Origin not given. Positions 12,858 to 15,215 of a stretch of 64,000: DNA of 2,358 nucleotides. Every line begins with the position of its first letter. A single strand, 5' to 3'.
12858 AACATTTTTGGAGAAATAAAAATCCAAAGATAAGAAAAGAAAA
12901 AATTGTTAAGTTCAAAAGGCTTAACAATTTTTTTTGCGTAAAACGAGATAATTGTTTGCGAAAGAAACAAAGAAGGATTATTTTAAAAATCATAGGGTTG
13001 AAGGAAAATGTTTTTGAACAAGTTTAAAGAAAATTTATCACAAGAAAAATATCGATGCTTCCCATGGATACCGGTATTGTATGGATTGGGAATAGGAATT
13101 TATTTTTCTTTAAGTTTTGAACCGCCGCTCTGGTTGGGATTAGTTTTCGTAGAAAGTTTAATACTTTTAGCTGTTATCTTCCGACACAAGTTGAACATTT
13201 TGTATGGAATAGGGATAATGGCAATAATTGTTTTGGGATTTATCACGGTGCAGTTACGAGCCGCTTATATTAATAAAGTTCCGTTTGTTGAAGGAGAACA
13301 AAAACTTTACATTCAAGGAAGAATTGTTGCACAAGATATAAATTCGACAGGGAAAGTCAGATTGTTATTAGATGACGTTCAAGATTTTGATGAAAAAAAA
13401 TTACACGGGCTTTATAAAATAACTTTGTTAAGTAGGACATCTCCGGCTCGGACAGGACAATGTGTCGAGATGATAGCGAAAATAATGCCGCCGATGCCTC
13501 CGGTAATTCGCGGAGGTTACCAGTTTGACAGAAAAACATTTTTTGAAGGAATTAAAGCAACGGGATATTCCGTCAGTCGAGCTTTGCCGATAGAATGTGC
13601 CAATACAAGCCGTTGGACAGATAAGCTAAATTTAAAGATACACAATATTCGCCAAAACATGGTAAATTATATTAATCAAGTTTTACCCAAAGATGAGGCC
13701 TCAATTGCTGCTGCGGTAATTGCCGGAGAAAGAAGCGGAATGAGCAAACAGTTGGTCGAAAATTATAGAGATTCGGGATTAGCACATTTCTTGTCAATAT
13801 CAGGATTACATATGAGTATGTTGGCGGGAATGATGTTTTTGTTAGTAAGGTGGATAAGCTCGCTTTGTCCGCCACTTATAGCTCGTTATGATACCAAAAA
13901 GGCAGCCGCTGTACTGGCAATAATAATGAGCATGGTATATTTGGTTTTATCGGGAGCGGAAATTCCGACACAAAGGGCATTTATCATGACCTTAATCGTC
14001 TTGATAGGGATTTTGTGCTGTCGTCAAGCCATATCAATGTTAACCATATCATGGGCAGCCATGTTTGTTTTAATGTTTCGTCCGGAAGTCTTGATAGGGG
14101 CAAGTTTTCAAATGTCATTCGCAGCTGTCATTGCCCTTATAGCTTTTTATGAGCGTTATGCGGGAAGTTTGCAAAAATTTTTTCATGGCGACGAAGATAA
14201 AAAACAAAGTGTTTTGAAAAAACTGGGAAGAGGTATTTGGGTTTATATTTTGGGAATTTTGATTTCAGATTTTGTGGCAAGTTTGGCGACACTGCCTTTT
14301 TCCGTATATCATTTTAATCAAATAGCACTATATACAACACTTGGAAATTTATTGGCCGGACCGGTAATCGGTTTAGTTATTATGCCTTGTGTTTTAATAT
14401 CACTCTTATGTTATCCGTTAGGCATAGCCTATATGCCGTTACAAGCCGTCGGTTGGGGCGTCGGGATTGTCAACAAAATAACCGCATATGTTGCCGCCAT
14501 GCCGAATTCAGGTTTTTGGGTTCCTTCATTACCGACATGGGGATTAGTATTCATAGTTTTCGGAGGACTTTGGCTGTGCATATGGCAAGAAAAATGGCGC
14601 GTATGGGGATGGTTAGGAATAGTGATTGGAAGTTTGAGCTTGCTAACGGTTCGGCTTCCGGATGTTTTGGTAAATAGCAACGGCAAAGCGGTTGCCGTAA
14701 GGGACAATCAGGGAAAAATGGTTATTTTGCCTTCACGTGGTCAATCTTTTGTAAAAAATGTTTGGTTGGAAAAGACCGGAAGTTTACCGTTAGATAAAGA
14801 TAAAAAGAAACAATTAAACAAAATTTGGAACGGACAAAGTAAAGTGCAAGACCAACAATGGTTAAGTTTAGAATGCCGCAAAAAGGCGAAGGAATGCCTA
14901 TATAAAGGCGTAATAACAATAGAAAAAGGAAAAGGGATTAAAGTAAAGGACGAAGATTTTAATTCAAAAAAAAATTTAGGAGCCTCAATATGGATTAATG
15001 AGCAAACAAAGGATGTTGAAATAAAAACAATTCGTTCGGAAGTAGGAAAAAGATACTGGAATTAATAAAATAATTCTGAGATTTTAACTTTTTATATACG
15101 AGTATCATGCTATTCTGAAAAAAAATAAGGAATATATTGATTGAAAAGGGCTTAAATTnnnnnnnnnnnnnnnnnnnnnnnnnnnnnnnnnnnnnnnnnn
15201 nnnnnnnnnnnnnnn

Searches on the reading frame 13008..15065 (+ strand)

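Call 55: search_protein_families(library=pfam, proteins=[window:13008-15065:+], max_evalue=0.001)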
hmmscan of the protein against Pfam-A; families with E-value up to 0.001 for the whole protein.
window:13008-15065:+ (685 aa): 2 families
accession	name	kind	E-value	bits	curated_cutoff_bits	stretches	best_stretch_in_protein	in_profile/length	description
PF03772.21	Competence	-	2.2e-64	217.9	23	1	238-529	2-269/270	Competence protein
PF13567.11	DUF4131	-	1.9e-09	37.8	31.6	1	39-189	4-160/165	Domain of unknown function (DUF4131)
